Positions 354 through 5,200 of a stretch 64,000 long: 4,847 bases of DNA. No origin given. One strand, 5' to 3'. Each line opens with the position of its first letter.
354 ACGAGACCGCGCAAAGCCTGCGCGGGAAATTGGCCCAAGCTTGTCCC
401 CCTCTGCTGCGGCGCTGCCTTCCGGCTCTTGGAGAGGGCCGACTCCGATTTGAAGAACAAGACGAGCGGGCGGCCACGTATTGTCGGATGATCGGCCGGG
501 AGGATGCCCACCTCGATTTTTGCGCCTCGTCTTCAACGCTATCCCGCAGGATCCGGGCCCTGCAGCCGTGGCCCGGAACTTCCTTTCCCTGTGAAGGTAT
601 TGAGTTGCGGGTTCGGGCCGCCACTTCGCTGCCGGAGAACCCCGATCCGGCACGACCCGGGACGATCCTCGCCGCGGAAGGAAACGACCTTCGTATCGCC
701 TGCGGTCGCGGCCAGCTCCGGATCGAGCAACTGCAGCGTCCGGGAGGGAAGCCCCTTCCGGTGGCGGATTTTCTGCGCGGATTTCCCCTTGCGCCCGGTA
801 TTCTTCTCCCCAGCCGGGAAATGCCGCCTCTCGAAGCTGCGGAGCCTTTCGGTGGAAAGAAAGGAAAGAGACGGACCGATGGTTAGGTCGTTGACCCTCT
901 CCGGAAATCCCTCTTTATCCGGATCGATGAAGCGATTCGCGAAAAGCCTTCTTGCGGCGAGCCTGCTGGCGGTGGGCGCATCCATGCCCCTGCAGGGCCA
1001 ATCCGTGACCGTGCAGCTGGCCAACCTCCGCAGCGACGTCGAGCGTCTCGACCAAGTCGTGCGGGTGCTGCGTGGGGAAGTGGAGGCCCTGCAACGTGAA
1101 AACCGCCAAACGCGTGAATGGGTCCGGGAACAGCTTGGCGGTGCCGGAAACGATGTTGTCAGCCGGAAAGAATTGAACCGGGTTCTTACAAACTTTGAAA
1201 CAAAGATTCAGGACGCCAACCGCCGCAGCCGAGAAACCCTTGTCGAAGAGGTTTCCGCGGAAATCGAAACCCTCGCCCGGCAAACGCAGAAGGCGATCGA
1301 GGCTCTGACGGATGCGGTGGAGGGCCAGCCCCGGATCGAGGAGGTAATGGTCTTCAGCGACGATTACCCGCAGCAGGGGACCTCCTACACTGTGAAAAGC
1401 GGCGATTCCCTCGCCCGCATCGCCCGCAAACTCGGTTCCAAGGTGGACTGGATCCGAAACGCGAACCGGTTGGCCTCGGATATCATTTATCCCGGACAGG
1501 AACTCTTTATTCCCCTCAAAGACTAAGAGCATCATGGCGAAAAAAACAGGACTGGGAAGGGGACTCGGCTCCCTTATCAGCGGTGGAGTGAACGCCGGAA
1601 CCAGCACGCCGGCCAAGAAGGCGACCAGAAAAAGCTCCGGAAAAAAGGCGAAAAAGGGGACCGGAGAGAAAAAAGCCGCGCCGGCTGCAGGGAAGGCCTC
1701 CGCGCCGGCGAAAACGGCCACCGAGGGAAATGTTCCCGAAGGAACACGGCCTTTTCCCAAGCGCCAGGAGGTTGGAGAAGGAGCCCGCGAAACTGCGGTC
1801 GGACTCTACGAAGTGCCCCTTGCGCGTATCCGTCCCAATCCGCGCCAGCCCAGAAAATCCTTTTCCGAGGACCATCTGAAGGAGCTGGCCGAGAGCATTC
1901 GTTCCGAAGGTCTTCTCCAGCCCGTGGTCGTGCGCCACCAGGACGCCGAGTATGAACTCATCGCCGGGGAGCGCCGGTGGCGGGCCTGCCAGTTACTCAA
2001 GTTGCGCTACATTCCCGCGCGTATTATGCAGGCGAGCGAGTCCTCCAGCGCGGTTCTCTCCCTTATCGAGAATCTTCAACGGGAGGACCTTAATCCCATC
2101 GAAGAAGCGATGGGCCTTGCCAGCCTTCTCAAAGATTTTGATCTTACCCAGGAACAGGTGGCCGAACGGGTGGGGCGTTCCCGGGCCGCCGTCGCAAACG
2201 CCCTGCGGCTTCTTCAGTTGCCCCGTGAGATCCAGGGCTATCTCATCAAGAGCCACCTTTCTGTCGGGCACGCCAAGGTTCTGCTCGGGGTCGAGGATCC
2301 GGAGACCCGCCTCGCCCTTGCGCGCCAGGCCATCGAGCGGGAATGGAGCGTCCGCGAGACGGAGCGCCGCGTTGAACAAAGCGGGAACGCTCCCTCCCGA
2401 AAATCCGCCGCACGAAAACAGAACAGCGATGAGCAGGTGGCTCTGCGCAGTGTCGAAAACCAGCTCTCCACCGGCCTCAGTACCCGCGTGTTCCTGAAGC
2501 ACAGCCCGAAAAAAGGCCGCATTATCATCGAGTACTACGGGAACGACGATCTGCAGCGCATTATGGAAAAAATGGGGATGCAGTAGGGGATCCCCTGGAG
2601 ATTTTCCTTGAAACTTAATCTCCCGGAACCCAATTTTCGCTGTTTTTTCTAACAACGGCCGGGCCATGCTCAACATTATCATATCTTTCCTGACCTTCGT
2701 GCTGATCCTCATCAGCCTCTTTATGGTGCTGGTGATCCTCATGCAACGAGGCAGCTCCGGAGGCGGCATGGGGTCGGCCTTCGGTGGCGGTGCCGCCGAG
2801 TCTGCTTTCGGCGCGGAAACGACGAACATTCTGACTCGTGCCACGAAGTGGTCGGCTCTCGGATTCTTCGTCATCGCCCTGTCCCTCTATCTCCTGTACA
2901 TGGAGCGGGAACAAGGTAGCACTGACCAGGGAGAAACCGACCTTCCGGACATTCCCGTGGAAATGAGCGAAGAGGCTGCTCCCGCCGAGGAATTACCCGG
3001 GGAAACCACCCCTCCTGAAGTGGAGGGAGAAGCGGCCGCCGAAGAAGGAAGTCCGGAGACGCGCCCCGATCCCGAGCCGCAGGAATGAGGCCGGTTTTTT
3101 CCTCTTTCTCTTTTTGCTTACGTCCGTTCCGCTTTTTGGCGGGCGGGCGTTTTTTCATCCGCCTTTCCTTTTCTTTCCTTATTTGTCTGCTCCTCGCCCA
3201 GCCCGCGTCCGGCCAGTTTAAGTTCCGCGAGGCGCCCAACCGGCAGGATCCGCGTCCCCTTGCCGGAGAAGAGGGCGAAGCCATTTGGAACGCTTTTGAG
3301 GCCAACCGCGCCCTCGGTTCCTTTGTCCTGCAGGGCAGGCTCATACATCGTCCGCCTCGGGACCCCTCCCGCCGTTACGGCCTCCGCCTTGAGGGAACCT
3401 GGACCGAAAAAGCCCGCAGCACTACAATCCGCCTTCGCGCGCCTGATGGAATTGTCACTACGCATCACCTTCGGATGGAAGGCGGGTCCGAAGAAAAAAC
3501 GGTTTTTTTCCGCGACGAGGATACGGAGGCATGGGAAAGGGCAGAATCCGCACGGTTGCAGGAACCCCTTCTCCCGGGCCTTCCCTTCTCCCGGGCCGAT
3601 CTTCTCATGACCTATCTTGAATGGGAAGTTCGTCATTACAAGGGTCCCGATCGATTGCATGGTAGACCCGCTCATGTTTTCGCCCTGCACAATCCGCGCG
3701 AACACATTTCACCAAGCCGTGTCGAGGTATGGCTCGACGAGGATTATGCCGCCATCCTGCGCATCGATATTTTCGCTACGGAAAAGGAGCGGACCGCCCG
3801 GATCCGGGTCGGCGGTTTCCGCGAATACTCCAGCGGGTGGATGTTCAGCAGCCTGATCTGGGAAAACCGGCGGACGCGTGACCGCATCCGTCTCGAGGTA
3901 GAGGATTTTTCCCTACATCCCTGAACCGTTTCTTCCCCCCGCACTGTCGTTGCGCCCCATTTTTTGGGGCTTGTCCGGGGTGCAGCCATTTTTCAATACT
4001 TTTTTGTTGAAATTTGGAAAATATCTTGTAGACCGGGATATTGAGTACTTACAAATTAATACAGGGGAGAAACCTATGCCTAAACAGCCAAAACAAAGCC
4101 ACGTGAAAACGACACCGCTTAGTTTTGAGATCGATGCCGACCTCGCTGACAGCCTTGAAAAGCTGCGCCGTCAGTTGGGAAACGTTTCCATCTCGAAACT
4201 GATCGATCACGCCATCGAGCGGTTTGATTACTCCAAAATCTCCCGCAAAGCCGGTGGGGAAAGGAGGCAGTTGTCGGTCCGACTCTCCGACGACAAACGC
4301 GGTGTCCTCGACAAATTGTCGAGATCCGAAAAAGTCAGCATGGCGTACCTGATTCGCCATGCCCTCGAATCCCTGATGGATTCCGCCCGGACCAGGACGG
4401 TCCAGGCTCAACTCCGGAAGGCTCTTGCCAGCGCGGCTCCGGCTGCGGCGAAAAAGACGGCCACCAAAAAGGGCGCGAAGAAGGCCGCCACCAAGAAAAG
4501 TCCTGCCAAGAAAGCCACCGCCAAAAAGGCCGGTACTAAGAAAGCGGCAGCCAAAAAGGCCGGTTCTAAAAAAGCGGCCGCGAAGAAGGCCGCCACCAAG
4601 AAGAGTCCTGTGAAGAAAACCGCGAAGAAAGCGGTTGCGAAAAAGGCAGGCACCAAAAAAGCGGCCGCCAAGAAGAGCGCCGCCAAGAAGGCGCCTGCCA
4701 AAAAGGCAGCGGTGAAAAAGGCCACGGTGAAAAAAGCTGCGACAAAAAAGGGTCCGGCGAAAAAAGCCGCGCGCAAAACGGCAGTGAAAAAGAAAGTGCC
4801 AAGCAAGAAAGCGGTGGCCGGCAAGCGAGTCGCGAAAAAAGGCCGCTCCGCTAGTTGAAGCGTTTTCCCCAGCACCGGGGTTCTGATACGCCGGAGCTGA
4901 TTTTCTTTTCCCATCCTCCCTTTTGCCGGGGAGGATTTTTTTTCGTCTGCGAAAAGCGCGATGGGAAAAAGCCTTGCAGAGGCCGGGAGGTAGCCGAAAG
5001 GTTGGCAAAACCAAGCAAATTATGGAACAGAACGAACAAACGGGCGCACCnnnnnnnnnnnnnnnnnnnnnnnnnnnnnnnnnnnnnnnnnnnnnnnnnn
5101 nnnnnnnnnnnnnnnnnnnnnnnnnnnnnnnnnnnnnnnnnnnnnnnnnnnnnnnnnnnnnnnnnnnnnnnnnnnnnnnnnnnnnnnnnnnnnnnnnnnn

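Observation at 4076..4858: Single-chain tandem RHH protein fused to a histone-H1-like tail: candidate new nucleoid-associated protein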

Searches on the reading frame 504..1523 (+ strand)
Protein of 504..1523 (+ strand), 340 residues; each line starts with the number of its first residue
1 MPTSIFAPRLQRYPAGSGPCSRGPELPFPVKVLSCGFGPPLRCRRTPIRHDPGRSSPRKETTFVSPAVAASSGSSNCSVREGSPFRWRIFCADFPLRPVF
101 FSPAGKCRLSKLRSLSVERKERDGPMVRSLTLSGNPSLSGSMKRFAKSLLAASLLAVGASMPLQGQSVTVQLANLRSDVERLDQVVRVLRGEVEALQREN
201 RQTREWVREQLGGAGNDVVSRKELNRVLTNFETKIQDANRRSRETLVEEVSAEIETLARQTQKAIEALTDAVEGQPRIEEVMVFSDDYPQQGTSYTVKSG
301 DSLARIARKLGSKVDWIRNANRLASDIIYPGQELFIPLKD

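Call 51: search_protein_families(library=pfam, proteins=[window:504-1523:+], max_evalue=0.00001)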
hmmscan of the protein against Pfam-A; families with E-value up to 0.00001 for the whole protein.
window:504-1523:+ (340 aa): 2 families
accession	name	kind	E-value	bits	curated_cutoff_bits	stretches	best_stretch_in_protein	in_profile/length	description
PF01476.26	LysM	-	4.9e-13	49.2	20.9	1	295-337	1-43/43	LysM domain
PF23473.1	LysM3_LYK4_5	-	1.9e-07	31.5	29.3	1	294-338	4-48/48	LYK4/5 LysM3 domain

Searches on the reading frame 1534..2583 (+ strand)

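Call 51: search_protein_families(library=pfam, proteins=[window:1534-2583:+], max_evalue=0.00001)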
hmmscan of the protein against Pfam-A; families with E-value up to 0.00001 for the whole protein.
window:1534-2583:+ (350 aa): 3 families
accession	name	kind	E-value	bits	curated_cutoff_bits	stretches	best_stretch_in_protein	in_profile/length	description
PF17762.8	HTH_ParB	-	1.7e-37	128.1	22.6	1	184-283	1-100/102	ParB HTH domain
PF02195.25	ParB_N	-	4.1e-31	107.3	26.3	1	91-182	3-95/95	ParB N-terminal domain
PF23552.2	ParB_C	-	4.4e-07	29.7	23.8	1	304-347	5-49/50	ParB dimerisation domain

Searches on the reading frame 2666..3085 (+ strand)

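Call 51: search_protein_families(library=pfam, proteins=[window:2666-3085:+], max_evalue=0.00001)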
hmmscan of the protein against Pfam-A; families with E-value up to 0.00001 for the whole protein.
window:2666-3085:+ (140 aa): 1 family
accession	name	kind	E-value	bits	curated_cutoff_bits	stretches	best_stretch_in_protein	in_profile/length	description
PF03840.19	SecG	-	8.1e-16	58.3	29.2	1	8-76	1-69/70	Preprotein translocase SecG subunit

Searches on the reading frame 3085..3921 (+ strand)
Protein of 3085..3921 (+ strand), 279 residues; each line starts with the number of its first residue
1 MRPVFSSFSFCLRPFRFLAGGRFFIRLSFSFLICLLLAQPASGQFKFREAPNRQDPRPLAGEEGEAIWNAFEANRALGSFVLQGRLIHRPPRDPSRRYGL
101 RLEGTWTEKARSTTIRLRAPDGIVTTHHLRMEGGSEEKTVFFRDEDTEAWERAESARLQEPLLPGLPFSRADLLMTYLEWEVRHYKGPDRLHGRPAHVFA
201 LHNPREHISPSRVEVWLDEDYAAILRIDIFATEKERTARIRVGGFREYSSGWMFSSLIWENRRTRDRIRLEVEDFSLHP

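Call 51: search_protein_families(library=pfam, proteins=[window:3085-3921:+], max_evalue=0.00001)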
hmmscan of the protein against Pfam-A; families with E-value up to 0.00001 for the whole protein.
window:3085-3921:+ (279 aa): 0 families

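Call 74: search_protein_families(library=padloc, proteins=[window:3085-3921:+], max_evalue=0.01)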
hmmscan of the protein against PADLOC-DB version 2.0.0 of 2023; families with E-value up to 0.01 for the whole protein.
window:3085-3921:+ (279 aa): 0 families

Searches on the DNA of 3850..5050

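Call 71: search_rna_families(source=window, start=3850, end=5050, threshold=evalue, max_evalue=1)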
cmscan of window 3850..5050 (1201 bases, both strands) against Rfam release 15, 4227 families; matches with E-value up to 1: 2.
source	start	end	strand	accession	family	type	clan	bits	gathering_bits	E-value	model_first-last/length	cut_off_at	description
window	4089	4166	-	RF02869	ncS025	Gene; sRNA;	-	19.6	46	0.93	1-85/85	no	Burkholderia sRNA 25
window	4866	4943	+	RF02837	anti-hemB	Gene; sRNA;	-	15.9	49.5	0.89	1-81/81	no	Burkholderia RNA 7 (anti-hemB)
